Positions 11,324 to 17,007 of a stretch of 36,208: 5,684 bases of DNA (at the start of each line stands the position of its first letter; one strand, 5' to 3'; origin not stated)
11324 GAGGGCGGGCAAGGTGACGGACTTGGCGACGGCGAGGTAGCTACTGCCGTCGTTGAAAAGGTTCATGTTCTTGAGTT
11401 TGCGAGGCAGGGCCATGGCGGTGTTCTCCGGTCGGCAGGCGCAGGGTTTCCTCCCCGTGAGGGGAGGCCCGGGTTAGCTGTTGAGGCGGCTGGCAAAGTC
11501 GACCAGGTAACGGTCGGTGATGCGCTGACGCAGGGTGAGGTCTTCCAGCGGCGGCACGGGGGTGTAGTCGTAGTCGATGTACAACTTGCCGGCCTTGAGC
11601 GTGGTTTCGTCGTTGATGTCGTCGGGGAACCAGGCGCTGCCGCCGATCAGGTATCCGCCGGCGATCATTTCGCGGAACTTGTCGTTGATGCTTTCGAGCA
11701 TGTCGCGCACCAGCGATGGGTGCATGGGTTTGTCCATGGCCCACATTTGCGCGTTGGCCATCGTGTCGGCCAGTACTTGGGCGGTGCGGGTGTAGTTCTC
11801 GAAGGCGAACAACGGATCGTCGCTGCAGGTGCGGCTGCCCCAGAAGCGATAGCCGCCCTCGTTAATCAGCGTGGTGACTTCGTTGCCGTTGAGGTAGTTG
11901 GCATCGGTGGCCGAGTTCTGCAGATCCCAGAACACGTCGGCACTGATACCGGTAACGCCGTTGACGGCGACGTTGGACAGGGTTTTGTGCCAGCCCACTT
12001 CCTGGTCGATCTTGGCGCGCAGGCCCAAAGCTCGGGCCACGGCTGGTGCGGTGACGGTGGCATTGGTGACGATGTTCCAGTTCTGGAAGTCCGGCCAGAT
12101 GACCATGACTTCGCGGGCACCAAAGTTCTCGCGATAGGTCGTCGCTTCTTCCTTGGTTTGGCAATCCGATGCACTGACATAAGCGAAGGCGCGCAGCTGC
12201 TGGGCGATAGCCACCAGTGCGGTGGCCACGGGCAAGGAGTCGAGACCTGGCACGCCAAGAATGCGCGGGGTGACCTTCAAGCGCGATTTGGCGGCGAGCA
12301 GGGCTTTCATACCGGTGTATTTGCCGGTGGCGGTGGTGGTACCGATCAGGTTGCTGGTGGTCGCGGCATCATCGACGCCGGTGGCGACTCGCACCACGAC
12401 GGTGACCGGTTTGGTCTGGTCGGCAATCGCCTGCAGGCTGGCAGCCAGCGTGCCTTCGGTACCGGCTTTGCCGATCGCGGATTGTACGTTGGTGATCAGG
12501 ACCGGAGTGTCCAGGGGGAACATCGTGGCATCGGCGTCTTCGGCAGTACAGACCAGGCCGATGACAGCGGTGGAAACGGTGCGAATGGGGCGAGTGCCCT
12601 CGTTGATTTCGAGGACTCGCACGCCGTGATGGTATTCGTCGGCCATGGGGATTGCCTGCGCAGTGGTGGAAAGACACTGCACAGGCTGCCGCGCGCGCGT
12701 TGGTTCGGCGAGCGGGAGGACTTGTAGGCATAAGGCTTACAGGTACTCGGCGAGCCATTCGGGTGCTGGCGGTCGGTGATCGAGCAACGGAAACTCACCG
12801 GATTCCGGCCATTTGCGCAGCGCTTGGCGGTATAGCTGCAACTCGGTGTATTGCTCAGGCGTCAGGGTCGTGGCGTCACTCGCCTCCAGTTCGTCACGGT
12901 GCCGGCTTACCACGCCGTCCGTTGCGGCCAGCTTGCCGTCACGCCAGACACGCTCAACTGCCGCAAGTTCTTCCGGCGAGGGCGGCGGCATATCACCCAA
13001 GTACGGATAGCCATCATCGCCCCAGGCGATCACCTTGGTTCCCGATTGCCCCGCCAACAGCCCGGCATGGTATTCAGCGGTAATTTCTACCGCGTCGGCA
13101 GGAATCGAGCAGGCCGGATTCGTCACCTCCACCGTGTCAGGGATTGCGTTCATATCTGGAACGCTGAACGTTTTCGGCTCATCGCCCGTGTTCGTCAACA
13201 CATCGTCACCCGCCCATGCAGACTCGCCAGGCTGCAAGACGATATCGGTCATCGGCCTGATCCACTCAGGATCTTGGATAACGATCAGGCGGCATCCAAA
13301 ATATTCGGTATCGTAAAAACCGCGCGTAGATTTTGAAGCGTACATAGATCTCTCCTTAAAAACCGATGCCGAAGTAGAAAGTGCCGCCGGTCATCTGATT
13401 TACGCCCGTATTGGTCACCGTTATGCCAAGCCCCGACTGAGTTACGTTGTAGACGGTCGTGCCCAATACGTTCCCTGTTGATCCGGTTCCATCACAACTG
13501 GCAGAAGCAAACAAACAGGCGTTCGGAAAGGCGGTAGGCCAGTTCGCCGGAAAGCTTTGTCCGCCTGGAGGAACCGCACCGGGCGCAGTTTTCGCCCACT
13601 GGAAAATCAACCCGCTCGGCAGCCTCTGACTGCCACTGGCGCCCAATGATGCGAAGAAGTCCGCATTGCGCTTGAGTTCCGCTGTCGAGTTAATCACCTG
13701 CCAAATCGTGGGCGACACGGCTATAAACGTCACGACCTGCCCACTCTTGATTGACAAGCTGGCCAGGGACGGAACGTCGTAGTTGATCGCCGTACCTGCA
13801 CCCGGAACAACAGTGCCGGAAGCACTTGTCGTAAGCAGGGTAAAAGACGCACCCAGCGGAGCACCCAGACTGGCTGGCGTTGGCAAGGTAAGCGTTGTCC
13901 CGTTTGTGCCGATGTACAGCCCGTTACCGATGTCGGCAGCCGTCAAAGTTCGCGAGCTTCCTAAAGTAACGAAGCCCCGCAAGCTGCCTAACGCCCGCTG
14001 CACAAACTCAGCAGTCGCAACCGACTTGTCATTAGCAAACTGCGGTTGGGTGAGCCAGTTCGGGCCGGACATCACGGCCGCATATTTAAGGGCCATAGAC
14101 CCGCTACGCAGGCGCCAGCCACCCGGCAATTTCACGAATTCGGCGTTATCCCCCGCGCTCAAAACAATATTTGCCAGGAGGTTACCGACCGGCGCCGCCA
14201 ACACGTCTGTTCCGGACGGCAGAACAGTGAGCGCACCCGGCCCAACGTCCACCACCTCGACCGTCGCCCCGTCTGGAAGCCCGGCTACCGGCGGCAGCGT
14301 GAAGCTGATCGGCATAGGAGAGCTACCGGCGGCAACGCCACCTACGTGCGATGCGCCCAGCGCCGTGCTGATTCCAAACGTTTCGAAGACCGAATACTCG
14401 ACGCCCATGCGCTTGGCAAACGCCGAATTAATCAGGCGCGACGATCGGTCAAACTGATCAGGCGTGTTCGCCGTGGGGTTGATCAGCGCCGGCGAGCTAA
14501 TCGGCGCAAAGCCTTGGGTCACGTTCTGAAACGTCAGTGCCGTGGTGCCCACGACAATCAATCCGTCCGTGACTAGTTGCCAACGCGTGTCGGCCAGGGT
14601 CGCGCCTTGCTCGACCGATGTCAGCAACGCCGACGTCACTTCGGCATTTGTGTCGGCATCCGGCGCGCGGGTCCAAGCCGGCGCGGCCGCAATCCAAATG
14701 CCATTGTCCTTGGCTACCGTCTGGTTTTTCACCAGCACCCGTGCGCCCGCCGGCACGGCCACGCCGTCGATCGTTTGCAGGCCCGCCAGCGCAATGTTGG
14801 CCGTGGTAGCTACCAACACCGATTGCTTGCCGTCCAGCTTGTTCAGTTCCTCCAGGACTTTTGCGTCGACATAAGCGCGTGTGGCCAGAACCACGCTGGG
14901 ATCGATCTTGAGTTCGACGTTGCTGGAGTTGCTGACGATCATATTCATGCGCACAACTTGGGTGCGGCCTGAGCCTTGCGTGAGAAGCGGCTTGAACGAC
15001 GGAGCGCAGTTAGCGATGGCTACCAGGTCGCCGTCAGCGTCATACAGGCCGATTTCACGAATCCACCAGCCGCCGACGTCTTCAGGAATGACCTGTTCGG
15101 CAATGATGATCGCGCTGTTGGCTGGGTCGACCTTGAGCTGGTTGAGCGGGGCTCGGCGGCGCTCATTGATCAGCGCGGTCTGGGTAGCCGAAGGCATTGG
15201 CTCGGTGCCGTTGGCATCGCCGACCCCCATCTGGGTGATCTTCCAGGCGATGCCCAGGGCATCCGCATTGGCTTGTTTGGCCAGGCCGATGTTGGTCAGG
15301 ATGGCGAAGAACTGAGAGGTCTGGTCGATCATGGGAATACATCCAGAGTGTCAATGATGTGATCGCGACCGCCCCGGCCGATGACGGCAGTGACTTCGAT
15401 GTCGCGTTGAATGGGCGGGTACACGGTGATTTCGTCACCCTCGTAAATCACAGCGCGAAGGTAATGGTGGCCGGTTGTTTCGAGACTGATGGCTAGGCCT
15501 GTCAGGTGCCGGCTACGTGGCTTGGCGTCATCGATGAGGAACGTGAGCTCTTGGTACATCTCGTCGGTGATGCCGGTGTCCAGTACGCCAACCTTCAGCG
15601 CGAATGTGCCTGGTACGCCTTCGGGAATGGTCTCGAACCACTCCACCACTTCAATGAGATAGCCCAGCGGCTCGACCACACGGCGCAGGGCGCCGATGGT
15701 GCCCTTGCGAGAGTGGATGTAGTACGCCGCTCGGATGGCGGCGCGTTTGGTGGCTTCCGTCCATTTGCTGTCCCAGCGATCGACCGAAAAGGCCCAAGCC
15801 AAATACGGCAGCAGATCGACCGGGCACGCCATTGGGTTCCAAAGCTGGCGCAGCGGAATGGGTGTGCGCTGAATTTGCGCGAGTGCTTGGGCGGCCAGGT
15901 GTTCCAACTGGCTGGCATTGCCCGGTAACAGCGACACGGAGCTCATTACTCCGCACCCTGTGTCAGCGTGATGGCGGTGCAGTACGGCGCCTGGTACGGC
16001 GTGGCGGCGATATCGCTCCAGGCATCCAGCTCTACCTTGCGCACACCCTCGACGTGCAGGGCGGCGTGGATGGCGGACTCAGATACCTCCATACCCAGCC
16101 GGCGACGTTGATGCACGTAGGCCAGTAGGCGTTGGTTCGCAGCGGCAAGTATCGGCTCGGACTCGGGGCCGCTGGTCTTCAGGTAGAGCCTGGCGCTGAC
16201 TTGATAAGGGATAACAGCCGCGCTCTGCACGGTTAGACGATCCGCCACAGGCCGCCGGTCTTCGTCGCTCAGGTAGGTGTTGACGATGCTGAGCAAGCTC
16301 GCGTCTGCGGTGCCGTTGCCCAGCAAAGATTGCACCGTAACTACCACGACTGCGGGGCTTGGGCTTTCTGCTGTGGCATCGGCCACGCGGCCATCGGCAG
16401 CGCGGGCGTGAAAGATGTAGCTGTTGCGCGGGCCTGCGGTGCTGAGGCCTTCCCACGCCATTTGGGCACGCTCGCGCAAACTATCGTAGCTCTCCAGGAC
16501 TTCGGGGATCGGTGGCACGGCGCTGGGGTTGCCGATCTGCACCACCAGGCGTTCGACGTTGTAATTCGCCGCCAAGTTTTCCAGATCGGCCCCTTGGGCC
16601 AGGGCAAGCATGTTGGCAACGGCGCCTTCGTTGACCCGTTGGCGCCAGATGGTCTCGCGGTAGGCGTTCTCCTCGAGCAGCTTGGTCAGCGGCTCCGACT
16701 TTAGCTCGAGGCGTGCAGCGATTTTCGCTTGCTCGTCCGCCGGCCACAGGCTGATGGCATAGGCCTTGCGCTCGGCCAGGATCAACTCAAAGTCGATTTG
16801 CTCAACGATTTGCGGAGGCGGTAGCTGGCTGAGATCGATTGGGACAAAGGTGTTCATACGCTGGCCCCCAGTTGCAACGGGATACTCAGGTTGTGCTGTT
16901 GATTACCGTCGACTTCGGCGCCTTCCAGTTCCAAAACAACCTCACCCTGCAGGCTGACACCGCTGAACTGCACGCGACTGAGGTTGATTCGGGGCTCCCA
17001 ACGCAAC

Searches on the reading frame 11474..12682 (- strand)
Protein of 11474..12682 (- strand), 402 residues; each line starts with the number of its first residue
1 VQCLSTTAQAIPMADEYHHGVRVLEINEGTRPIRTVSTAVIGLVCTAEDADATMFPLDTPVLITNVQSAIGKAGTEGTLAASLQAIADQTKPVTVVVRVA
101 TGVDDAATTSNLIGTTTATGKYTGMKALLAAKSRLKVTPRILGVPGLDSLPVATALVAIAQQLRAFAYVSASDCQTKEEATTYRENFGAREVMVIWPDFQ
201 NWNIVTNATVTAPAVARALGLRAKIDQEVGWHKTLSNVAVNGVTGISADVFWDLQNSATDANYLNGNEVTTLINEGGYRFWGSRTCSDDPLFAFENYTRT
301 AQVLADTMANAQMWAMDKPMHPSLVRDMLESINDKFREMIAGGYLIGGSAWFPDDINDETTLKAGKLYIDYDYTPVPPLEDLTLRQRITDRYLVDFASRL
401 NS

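Call 84: search_protein_families(library=pfam, proteins=[window:11474-12682:-], max_evalue=0.001)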
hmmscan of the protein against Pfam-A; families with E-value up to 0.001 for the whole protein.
window:11474-12682:- (402 aa): 3 families
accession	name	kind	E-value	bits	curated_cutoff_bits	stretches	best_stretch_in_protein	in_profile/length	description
PF04984.19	Phage_sheath_1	-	1.7e-31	109.8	31.4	1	120-286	1-168/168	Phage tail sheath protein subtilisin-like domain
PF17482.7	Phage_sheath_1C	-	4.6e-17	62.4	26.9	1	287-389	1-104/104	Phage tail sheath C-terminal domain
PF22671.1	Gp18_domIII_N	-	1.4e-11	44.9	27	1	39-99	2-58/58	Tail sheath protein Gp18 domain III N-terminal region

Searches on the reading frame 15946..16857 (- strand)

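Call 84: search_protein_families(library=pfam, proteins=[window:15946-16857:-], max_evalue=0.001)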
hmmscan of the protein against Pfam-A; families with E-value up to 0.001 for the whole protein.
window:15946-16857:- (303 aa): 1 family
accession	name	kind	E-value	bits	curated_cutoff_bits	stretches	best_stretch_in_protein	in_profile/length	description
PF04865.19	Baseplate_J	-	5.6e-21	75.4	21.1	1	122-266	113-255/255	Baseplate J-like protein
